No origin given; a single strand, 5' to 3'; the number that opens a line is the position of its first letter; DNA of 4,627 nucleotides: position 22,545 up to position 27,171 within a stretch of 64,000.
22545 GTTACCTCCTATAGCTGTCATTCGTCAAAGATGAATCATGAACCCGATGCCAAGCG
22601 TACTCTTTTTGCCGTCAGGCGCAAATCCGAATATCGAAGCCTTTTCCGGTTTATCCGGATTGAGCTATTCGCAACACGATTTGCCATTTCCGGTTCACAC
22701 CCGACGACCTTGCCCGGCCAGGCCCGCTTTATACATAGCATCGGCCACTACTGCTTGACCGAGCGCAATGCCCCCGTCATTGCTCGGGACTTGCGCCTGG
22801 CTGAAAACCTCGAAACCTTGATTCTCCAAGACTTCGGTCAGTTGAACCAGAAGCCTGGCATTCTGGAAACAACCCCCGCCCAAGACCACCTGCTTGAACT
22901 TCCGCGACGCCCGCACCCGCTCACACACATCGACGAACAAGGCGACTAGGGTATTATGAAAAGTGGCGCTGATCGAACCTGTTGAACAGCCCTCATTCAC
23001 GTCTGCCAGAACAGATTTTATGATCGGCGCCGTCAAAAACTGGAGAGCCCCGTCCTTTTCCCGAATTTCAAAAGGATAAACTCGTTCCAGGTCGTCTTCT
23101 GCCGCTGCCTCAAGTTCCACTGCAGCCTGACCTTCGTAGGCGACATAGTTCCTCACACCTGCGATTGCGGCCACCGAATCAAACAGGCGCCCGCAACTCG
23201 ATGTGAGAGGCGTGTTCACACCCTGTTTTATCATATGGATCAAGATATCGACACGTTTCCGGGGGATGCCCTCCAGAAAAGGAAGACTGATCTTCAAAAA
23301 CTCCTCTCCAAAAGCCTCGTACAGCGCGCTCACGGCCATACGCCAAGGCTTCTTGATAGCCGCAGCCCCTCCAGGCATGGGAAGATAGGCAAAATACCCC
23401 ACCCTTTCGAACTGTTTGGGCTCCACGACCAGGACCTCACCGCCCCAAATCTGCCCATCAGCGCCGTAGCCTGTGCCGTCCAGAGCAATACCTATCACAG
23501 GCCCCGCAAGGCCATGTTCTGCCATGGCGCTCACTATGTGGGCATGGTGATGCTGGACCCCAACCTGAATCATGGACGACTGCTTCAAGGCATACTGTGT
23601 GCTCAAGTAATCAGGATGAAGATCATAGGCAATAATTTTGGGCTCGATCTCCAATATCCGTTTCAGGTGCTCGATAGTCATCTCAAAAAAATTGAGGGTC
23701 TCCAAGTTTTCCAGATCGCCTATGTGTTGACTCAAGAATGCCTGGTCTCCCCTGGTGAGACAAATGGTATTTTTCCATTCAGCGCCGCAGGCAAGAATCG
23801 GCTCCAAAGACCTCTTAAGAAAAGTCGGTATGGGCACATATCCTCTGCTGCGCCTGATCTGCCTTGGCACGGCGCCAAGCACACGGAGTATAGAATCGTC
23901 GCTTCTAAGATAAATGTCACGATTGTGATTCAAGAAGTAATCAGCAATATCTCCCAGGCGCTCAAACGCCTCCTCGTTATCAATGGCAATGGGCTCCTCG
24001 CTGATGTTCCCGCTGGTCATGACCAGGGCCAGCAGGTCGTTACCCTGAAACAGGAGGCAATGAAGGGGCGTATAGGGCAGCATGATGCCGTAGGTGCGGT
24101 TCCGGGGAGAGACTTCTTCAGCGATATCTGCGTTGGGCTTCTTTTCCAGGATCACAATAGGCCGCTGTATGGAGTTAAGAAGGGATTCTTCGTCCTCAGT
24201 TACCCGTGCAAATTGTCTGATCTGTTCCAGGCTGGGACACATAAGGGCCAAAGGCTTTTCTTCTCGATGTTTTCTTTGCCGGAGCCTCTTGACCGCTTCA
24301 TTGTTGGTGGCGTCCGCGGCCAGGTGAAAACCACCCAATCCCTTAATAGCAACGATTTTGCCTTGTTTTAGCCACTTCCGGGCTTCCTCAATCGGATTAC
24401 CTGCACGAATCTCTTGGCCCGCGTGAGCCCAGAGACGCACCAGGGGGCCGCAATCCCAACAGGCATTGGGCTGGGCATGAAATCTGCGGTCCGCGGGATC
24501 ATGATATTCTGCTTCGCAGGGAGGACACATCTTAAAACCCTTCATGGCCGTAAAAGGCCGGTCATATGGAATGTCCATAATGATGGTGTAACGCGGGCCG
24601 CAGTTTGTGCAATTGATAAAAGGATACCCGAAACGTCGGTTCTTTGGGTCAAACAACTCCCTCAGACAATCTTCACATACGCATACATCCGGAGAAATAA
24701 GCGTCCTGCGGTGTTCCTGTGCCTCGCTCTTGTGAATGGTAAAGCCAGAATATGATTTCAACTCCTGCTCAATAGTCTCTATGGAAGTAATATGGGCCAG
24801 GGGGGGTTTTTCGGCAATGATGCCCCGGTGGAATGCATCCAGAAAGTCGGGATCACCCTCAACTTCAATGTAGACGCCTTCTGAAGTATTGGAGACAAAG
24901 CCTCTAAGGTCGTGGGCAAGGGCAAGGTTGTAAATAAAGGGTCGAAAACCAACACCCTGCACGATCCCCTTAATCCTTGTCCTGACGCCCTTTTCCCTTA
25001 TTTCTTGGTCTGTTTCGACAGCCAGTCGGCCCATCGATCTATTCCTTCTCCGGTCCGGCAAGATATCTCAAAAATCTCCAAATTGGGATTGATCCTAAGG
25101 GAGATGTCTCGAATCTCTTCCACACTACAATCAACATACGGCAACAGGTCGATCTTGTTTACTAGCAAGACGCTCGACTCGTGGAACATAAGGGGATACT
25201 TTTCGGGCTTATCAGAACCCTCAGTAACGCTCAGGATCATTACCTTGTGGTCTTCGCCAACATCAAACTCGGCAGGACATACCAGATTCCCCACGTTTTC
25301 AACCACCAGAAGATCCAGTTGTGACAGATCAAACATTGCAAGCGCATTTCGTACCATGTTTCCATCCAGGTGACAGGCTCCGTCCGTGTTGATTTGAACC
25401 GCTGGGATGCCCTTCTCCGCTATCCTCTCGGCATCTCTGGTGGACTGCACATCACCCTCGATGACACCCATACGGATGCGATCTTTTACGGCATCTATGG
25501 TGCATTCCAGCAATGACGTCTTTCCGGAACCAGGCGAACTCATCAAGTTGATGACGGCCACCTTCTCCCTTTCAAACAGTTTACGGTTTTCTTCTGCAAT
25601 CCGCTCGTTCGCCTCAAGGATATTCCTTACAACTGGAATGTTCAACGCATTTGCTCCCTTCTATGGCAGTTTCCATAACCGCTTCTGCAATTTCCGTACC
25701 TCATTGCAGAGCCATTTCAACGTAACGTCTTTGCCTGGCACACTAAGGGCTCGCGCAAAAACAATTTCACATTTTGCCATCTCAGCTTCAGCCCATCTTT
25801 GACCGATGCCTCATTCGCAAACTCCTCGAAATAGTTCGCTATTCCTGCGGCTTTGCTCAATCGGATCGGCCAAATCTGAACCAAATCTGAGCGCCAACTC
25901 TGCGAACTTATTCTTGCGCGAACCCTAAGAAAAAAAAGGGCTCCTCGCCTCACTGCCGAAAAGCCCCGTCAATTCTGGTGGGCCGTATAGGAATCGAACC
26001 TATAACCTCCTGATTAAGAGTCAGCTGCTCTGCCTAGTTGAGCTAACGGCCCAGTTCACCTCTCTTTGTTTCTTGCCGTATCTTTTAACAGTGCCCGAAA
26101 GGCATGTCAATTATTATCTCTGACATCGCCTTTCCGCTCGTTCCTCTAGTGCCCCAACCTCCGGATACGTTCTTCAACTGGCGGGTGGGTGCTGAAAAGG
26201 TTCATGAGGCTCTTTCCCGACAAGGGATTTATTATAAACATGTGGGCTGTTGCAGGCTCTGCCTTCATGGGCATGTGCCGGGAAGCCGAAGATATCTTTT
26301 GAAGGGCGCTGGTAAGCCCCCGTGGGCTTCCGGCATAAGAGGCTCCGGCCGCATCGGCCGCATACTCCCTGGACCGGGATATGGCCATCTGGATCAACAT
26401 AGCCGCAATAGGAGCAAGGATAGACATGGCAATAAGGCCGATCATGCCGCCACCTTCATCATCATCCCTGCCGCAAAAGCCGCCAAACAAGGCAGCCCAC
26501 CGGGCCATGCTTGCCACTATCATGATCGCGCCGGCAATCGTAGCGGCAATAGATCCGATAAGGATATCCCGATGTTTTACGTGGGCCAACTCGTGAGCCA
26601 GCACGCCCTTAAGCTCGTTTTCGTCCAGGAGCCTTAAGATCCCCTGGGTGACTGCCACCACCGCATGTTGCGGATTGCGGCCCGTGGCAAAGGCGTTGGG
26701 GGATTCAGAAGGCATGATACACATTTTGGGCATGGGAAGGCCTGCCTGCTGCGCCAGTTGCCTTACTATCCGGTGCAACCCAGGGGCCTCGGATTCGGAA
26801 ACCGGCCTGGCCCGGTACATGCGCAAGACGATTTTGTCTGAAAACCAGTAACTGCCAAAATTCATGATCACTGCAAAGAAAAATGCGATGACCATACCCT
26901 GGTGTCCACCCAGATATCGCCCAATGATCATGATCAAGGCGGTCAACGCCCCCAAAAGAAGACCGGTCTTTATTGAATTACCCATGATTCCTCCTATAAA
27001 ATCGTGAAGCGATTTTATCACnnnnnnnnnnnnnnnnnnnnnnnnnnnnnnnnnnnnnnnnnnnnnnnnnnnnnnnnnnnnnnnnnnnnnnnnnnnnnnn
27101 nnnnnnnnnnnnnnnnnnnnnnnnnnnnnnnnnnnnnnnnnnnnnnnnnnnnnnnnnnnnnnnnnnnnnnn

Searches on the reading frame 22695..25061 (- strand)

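Call 48: search_protein_families(library=pfam, proteins=[window:22695-25061:-], max_evalue=0.001)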
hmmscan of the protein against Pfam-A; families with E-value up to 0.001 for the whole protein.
window:22695-25061:- (788 aa): 6 families
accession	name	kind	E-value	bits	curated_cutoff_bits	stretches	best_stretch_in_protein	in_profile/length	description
PF22521.2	HypF_C_2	-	1.3e-83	280.9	27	1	524-769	1-241/241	Carbamoyltransferase, Kae1-like Domain, second subdomain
PF01300.24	Sua5_yciO_yrdC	-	2.5e-48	164.4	25.1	1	231-404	3-177/178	Telomere recombination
PF17788.7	HypF_C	-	7.5e-37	126.4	23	1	420-515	4-99/99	HypF Kae1-like domain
PF07503.17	zf-HYPF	-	4.5e-34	116.4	23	2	128-161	1-34/34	HypF finger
PF00708.24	Acylphosphatase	-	9.6e-20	71.1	22.5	1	27-109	2-85/85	Acylphosphatase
PF00814.31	TsaD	-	6e-05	23.3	24.8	0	619-753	133-248/264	tRNA N6-adenosine threonylcarbamoyltransferase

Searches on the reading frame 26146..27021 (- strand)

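Call 48: search_protein_families(library=pfam, proteins=[window:26146-27021:-], max_evalue=0.001)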
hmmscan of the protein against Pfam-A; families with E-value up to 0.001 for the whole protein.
window:26146-27021:- (291 aa): 2 families
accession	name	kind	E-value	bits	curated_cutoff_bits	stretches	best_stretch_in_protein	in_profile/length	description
PF01435.24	Peptidase_M48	-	6.2e-38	130.9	20.3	1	78-289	3-182/186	Peptidase family M48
PF05569.17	Peptidase_M56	-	0.00033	20.4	31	1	121-161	177-217/296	BlaR1 peptidase M56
